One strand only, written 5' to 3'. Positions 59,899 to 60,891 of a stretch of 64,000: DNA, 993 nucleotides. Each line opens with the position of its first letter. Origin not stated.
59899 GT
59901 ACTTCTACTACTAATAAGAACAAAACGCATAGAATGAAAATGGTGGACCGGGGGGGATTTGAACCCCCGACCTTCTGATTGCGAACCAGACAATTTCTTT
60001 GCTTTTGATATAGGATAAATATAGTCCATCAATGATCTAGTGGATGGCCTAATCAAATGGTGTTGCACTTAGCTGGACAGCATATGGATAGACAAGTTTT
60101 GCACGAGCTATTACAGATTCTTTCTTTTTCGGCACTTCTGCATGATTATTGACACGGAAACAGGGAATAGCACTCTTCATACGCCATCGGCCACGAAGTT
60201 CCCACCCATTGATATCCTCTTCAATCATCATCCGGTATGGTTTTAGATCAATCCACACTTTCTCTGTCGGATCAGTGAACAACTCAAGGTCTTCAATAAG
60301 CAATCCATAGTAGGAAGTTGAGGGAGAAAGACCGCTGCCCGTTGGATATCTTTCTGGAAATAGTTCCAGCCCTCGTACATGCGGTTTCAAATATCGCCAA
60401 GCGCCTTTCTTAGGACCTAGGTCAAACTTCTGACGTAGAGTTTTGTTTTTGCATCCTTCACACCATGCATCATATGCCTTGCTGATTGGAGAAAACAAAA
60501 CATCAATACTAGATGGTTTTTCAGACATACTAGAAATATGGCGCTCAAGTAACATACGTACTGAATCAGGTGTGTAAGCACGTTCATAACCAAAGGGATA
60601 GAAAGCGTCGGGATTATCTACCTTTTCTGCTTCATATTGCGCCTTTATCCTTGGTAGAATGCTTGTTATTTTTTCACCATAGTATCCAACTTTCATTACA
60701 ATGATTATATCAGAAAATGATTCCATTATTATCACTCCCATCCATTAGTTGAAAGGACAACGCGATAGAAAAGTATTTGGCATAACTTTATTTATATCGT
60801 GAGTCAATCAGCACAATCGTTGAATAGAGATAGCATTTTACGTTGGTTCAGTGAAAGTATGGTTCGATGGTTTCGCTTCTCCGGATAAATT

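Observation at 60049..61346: Two-gene cargo (nuclease-like protein plus unknown partner) as a candidate undescribed defence or toxin module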

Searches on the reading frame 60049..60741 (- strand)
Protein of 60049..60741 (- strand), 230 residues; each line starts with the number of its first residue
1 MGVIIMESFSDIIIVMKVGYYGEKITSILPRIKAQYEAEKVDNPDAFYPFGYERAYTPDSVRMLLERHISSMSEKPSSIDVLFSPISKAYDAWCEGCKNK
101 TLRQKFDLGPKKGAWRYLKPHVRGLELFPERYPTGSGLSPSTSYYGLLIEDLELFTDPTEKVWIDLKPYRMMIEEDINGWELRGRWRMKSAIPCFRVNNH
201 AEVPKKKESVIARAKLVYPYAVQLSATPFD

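Call 6: search_protein_families(library=pfam, proteins=[window:60049-60741:-], max_evalue=10)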
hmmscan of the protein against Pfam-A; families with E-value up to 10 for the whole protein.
window:60049-60741:- (230 aa): 0 families

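Call 7: search_protein_families(library=padloc, proteins=[window:60049-60741:-], max_evalue=10)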
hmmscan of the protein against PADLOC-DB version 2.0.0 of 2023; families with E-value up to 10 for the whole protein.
window:60049-60741:- (230 aa): 0 families

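Call 8: search_protein_families(library=phrogs, proteins=[window:60049-60741:-], max_evalue=10)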
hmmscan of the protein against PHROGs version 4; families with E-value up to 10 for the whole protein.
window:60049-60741:- (230 aa): 0 families

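Call 9: search_protein_families(library=ncbifam, proteins=[window:60049-60741:-], max_evalue=10)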
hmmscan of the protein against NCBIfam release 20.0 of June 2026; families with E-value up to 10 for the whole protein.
window:60049-60741:- (230 aa): 0 families

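Call 12: find_homologous_proteins(query=window:60049-60741:-)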
Query window:60049-60741:- (230 aa): 14 proteins with E <= 0.001 among 138 candidates.
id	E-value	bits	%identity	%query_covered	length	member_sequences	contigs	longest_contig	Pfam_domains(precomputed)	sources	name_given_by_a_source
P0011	3.5e-146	503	98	98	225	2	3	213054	-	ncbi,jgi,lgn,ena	-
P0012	1.2e-107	377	76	98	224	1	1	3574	-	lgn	-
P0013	1.4e-96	341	71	98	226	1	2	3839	-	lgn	-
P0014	1.2e-82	295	63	93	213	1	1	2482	-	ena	-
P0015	1.7e-82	295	58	98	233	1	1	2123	-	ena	-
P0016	1.1e-75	272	58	98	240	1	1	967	-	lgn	-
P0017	3.3e-75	271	58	98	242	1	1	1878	-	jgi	-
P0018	4.7e-75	270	56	98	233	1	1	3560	-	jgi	jgi:hypothetical protein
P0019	5.2e-74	267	57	98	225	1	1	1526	-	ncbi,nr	ncbi:MAG: hypothetical protein P1Q69_21105 [Candidatus Thorarchaeota archaeon]|nr:hypothetical prote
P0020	5.3e-72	260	56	98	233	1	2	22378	-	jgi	jgi:hypothetical protein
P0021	5.4e-70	254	56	93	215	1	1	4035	-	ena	-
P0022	3.5e-69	251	72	69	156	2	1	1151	-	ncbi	-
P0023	2.5e-65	238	54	93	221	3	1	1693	-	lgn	-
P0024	1.6e-42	164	44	97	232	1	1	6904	-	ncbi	-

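Call 15: find_encoding_contigs(protein=P0020, flank=6000, max_places=3)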
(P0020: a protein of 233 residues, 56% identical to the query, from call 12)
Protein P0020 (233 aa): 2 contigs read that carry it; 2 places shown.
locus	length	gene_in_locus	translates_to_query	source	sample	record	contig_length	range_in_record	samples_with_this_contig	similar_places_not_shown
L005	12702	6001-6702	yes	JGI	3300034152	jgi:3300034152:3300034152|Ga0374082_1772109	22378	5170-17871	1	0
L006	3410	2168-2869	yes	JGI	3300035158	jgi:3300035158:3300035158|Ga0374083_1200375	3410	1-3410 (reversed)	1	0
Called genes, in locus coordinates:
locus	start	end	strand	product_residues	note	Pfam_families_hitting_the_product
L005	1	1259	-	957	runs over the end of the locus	-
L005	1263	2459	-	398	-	PF03787:RAMPs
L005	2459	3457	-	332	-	PF03787:RAMPs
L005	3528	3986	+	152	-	-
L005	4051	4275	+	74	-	-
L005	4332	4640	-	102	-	-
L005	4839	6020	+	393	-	-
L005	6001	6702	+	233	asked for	-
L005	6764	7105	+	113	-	-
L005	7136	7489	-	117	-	PF02452:PemK_toxin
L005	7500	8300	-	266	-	-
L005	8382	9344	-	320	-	-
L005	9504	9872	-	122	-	PF05016:ParE_toxin (faint)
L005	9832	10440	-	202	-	-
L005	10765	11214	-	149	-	-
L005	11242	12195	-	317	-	-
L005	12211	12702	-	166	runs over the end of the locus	-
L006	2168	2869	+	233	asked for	-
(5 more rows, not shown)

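Call 16: find_encoding_contigs(protein=P0024, flank=6000, max_places=3)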
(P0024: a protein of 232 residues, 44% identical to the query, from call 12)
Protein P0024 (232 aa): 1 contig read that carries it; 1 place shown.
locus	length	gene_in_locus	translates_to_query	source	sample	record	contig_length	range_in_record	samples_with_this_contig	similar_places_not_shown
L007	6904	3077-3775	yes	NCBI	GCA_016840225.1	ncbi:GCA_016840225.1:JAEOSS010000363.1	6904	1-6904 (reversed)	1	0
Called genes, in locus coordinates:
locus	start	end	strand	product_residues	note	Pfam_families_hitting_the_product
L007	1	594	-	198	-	?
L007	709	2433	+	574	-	-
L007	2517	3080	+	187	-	-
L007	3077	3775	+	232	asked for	-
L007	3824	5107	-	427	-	PF07690:MFS_1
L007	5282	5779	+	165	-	PF24038:DUF7347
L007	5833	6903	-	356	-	?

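Call 17: find_encoding_contigs(protein=P0012, flank=6000, max_places=3)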
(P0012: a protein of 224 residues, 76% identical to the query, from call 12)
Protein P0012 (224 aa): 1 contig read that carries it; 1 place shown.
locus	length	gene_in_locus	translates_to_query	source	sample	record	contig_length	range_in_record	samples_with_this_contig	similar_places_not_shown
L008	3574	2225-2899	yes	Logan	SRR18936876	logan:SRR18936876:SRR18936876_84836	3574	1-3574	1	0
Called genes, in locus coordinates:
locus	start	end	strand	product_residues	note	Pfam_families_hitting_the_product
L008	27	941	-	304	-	-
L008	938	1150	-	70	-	-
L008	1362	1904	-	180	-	-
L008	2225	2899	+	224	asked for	-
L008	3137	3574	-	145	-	?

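Call 18: find_encoding_contigs(protein=P0013, flank=6000, max_places=3)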
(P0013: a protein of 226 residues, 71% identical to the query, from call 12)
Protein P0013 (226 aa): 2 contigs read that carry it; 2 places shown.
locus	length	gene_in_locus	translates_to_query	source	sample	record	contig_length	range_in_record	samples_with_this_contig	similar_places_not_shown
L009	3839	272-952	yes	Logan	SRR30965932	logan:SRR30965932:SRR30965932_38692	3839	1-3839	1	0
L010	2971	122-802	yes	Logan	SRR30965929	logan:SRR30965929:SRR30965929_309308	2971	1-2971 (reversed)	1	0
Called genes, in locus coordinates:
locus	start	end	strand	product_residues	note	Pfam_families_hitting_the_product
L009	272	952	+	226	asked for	-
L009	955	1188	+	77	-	-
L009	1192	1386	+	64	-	-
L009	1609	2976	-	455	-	PF09254:FokI_cleav_dom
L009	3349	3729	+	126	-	-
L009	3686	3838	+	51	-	?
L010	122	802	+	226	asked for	-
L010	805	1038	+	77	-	-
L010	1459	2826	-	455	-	PF09254:FokI_cleav_dom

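Call 19: find_encoding_contigs(protein=P0021, flank=6000, max_places=3)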
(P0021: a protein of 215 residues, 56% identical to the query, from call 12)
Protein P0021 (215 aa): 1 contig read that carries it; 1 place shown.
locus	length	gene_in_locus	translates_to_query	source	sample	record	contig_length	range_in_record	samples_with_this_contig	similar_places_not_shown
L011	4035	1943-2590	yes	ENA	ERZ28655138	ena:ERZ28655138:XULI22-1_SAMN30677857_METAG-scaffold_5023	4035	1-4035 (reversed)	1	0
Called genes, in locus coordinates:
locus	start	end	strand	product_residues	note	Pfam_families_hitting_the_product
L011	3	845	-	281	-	?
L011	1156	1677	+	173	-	-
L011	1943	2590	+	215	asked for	-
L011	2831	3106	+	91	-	-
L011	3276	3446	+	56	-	-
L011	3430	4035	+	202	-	?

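Call 27: find_encoding_contigs(protein=P0011, flank=8000, max_places=4)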
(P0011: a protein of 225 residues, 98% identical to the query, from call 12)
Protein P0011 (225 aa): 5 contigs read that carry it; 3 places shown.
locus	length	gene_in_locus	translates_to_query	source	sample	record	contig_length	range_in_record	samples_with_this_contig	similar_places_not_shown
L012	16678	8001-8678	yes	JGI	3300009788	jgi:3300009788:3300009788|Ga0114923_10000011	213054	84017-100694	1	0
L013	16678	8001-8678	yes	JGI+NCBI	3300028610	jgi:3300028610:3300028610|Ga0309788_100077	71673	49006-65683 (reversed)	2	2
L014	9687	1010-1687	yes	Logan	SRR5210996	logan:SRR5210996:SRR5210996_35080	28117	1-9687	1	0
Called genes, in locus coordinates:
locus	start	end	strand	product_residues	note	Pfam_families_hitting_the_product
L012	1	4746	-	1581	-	-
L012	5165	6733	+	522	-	PF07282:Cas12f1-like_TNB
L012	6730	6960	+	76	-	-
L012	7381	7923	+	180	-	-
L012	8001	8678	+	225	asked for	-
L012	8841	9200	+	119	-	PF02635:DsrE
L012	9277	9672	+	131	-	PF03625:DUF302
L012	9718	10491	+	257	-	PF06325:PrmA (weak), PF01209:Ubie_methyltran, PF05175:MTS (weak), PF13489:Methyltransf_23, PF08241:Methyltransf_11, PF08242:Methyltransf_12, PF13649:Methyltransf_25, PF13847:Methyltransf_31, +3 more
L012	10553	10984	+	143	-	PF02566:OsmC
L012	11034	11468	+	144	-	PF02566:OsmC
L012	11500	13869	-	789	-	PF00133:tRNA-synt_1, PF09334:tRNA-synt_1g, PF08264:Anticodon_1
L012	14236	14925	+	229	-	PF00696:AA_kinase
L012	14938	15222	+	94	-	PF09339:HTH_IclR (weak)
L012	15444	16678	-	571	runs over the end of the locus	PF14716:HHH_8, PF00633:HHH (faint), PF14520:HHH_5, PF14791:DNA_pol_B_thumb, PF02811:PHP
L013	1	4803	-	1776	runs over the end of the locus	-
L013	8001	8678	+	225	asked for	-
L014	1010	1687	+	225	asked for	-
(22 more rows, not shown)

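Call 29: search_solved_structures(query=A1, max_evalue=10)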
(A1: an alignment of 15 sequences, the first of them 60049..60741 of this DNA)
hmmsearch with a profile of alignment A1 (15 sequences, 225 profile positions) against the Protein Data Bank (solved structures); distinct sequences matched with E-value up to 10: 1.
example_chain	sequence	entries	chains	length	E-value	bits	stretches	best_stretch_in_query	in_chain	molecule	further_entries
4ldf_A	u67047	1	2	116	0.079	15.8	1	100-166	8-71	GCN5 like acetylase + bromodomain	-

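Call 32: predict_structure(alignment_id=A1)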
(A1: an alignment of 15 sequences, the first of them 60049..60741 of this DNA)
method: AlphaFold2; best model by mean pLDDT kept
length: 230 residues; sequences in the alignment: 15
mean_pLDDT: 63.2   pTM: 0.71
mean pLDDT of the five models: 63.2, 58.6, 50.9, 49.5, 46.7
residues with pLDDT >= 90: 1; 70-90: 89; 50-70: 79; < 50: 61
segments of 3 or more residues with pLDDT < 50: 1-4, 43-46, 105-122, 124-127, 129-138, 174-185, 228-230
pLDDT, mean of each block of 10 residues (from residue 1): 56 74 60 61 50 57 78 84 78 80 49 46 47 46 65 77 76 47 50 71 67 82 54
secondary structure, 60 per line:
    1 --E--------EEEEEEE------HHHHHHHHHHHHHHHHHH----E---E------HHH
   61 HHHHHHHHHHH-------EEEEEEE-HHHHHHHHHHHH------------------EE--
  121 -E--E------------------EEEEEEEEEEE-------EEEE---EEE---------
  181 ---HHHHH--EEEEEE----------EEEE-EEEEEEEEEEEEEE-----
elements in order: E12-18 H25-42 H58-71 E79-85 H87-98 E144-154 E162-165 E169-171 H184-188 E191-196 E207-210 E212-225

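Call 37: fold_search(model_id=the predicted structure, library=pdb)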
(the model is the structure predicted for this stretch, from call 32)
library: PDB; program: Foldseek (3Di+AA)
matches with E <= 10: 97; with E <= 0.001: 0
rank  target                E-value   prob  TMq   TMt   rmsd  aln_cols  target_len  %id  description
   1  3fui                  1.2e+00  0.01  0.07  0.03  15.4        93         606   15  Leukotriene A4 hydrolase in complex with N-benzyl-4-[(2R)-pyrrolidin-2-ylmethoxy]aniline (released 2009-07-28)
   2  9ftb                  1.4e+00  0.02  0.14  0.14  19.0       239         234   10  Aeromonas caviae CMP-Pse5A7Ac Synthetase (released 2024-10-09)
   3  7xm0_C                1.8e+00  0.01  0.11  0.10  20.5       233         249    6  Crystal structure of Sau3AI-C and DNA substrate complex (released 2023-04-26)
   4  9a4o_A                1.9e+00  0.01  0.08  0.04  21.9       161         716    9  Integrative model of IF2-TAGH by crosslinking MS and deep learning (released 2024-09-18)
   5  1sqm                  2.0e+00  0.01  0.07  0.04  16.0        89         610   13  STRUCTURE OF [R563A] LEUKOTRIENE A4 HYDROLASE (released 2004-08-03)
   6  7nsk_A                2.3e+00  0.01  0.08  0.04  16.1       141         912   13  Endoplasmic reticulum aminopeptidase 2 complexed with a hydroxamic ligand (released 2022-06-22)
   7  6s7o_E                2.4e+00  0.01  0.07  0.04  15.8        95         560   12  Cryo-EM structure of human oligosaccharyltransferase complex OST-A (released 2019-12-18)
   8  1gw6                  2.4e+00  0.01  0.07  0.03  15.8        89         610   15  STRUCTURE OF LEUKOTRIENE A4 HYDROLASE D375N MUTANT (released 2003-03-06)
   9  4ac9_C                2.6e+00  0.01  0.11  0.06  24.1       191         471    9  CRYSTAL STRUCTURE OF TRANSLATION ELONGATION FACTOR SELB FROM METHANOCOCCUS MARIPALUDIS IN COMPLEX WITH GDP (released 2012-08-22)
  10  3chq                  2.7e+00  0.01  0.07  0.03  15.9        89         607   15  Crystal structure of leukotriene a4 hydrolase in complex with N5-[4-(phenylmethoxy)phenyl]-L-glutamine (released 2008-04-22)
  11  4r3i_A                2.9e+00  0.07  0.17  0.23   3.6        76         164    8  The crystal structure of an RNA complex (released 2014-09-17)
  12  3djc_C                2.9e+00  0.02  0.14  0.12  17.4       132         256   14  CRYSTAL STRUCTURE OF PANTOTHENATE KINASE FROM LEGIONELLA PNEUMOPHILA (released 2008-07-15)
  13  9ftc_B                2.9e+00  0.02  0.13  0.13  17.3       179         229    9  Aeromonas caviae CMP-Pse5Ac7Ac synthetase in the presence of CMP-Pse5Ac7Ac. (released 2024-10-09)
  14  6enb_A                2.9e+00  0.01  0.06  0.03  15.9        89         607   15  LTA4 hydrolase (E297Q) mutant in complex with Pro-Gly-Pro peptide (released 2017-12-13)
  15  6xhp_A                3.1e+00  0.01  0.11  0.11  13.6       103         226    8  Crystal structure of S. aureus TarI (space group C121) (released 2021-04-21)
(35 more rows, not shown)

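Call 44: search_protein_families(library=pfam, proteins=[L007:2517-3080:+, L005:4839-6020:+, L008:1362-1904:-, L011:1156-1677:+, L005:6764-7105:+, L012:6730-6960:+], max_evalue=1)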
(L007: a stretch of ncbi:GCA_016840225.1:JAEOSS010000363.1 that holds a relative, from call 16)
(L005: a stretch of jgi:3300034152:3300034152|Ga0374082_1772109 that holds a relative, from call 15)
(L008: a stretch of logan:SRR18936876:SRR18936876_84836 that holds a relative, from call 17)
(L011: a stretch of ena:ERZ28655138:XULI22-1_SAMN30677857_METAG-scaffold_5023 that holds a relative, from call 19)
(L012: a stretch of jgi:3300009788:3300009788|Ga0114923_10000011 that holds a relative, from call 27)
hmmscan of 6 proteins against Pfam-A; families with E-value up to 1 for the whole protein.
L007:2517-3080:+ (187 aa): 0 families

L005:4839-6020:+ (393 aa): 2 families
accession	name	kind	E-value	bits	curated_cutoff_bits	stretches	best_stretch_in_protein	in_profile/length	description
PF06102.17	RRP36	-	0.0017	18.8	27.1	1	88-148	40-100/165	rRNA biogenesis protein RRP36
PF19908.4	DUF6381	-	0.37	11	26.6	1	112-144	20-52/62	Family of unknown function (DUF6381)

L008:1362-1904:- (180 aa): 0 families

L011:1156-1677:+ (173 aa): 0 families

L005:6764-7105:+ (113 aa): 1 family
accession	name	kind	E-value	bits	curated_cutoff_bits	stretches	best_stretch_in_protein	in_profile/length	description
PF03641.19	Lysine_decarbox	-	0.15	12.7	27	1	39-84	71-117/131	Possible lysine decarboxylase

L012:6730-6960:+ (76 aa): 0 families

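Call 45: search_protein_representatives(alignment_id=A1)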
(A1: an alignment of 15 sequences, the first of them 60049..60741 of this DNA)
Query: 15 sequences, 225 profile positions. Proteins with E-value up to 0.001 (for the whole library): 18; up to 1e-10: 9; up to 1e-30: 4. The best 18 are listed.
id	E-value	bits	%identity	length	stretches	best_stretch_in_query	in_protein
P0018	2.5e-121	419.8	-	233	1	3-224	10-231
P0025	5.8e-69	248.5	-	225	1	12-224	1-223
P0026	1.3e-58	214.7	-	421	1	4-224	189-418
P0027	3.1e-57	210.1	-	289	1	3-224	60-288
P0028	3.3e-29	118.4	-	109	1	114-223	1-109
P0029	6.5e-29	117.5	-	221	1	5-222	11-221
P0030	3.5e-24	102.0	-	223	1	4-218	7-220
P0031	1.0e-13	67.8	-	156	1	6-146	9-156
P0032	3.4e-13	66.1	-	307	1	162-208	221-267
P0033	7.9e-10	55.1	-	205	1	6-219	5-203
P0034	5.3e-09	52.4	-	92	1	3-86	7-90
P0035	4.1e-08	49.5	-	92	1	6-81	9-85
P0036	6.9e-08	48.7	-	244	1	17-219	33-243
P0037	7.4e-08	48.6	-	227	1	19-219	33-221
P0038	3.1e-06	43.3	-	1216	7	54-85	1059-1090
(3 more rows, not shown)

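Call 47: search_protein_families(library=pfam, proteins=[P0026, P0027, P0032, P0038, P0029, P0036], max_evalue=1)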
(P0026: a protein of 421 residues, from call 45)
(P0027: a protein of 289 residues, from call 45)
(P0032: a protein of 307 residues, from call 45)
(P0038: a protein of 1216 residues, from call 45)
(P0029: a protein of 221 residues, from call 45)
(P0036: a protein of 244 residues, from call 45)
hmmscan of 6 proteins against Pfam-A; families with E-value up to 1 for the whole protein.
P0026 (421 aa): 1 family
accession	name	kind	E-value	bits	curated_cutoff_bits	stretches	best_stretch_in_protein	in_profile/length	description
PF00722.28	Glyco_hydro_16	-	0.016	15.1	22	1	117-175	50-106/175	Glycosyl hydrolases family 16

P0027 (289 aa): 0 families

P0032 (307 aa): 1 family
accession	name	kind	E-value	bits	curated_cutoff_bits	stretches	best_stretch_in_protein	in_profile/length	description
PF13493.11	DUF4118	-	0.52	10.5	28.4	1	92-156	24-87/107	Domain of unknown function (DUF4118)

P0038 (1216 aa): 54 families (the best 25 are shown)
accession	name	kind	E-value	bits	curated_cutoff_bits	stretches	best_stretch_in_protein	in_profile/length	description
PF00400.38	WD40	-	2.5e-137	442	27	15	668-704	2-39/39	WD domain, G-beta repeat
PF25173.1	Beta-prop_WDR3_1st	-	6.1e-127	420.9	154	7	794-945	27-184/184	WDR3 first beta-propeller domain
PF25174.1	Beta-prop_THOC3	-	2.1e-122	407.8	305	6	795-986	1-201/272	THOC3 beta-propeller domain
PF24814.1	WD40_Prp19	-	1.5e-98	329.7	320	5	714-865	47-206/281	Prp19 WD40 domain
PF24817.1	WD40_WDHD1_1st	-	2.6e-73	247.2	109.9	9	1035-1110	85-162/291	WDHD1 first WD40 domain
PF23414.1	Beta-prop_EML_2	-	9.9e-71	238.7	90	6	569-704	11-152/266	Echinoderm microtubule-associated protein second beta-propeller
PF25172.1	Beta-prop_WDR3_2nd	-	4.1e-61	207.2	140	4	954-1147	78-290/293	WDR3 second beta-propeller domain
PF25175.1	Beta-prop_WDR5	-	5.2e-61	206.9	250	4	633-824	7-207/296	WDR5 beta-propeller domain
PF25168.1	Beta-prop_WDR36-Utp21_2nd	-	9.8e-61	206.3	84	11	674-739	238-304/335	WDR36/Utp21 second beta-propeller domain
PF24796.1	WDR55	-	2.4e-53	181.6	200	6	992-1144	3-165/296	WDR55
PF25391.1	WD40_Gbeta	-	5.9e-53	180.5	150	4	573-744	159-340/340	G protein beta WD-40 repeat protein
PF24807.1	WD40_CDC20-Fz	-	6.8e-53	180.3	200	6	713-863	132-292/292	CDC20/Fizzy WD40 domain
PF24805.1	EIF3I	-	6.9e-51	173.7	200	9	635-735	9-112/324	EIF3I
PF16529.11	Ge1_WD40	-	3.3e-50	171.4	29.5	13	1072-1104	183-215/329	WD40 region of Ge1, enhancer of mRNA-decapping protein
PF24105.1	Beta-prop_CAF1B_HIR1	-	7.7e-48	163.8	80.5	6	1034-1146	68-202/383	CAF1B/HIR1 beta-propeller domain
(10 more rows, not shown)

P0029 (221 aa): 0 families

P0036 (244 aa): 1 family
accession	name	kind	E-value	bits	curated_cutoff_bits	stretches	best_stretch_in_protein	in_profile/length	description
PF00965.23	TIMP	-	0.077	13.2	23.1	1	43-125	24-108/183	Tissue inhibitor of metalloproteinase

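Call 51: find_related_loci(query=A3, collection=viral_contigs, flank=8000)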
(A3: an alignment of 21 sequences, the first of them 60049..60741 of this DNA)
Query A3 (230 aa) in viral_contigs; peptide patterns used: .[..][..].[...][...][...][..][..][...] (x = any residue, [..] = any of these).
11 stretches matched a pattern, but none encodes a relative of the query by tblastn (E <= 1e-3).

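Call 62: search_protein_families(library=pfam, proteins=[L007:2517-3080:+, L008:1362-1904:-, L005:4839-6020:+], max_evalue=10)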
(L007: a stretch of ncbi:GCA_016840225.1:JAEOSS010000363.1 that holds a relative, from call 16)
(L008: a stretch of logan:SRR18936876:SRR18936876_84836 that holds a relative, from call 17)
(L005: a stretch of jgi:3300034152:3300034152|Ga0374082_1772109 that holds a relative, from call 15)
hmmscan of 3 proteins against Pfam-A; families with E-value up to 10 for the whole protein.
L007:2517-3080:+ (187 aa): 0 families

L008:1362-1904:- (180 aa): 0 families

L005:4839-6020:+ (393 aa): 2 families
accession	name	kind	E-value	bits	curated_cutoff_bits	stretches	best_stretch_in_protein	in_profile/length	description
PF06102.17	RRP36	-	0.0017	18.8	27.1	1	88-148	40-100/165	rRNA biogenesis protein RRP36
PF19908.4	DUF6381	-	0.37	11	26.6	1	112-144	20-52/62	Family of unknown function (DUF6381)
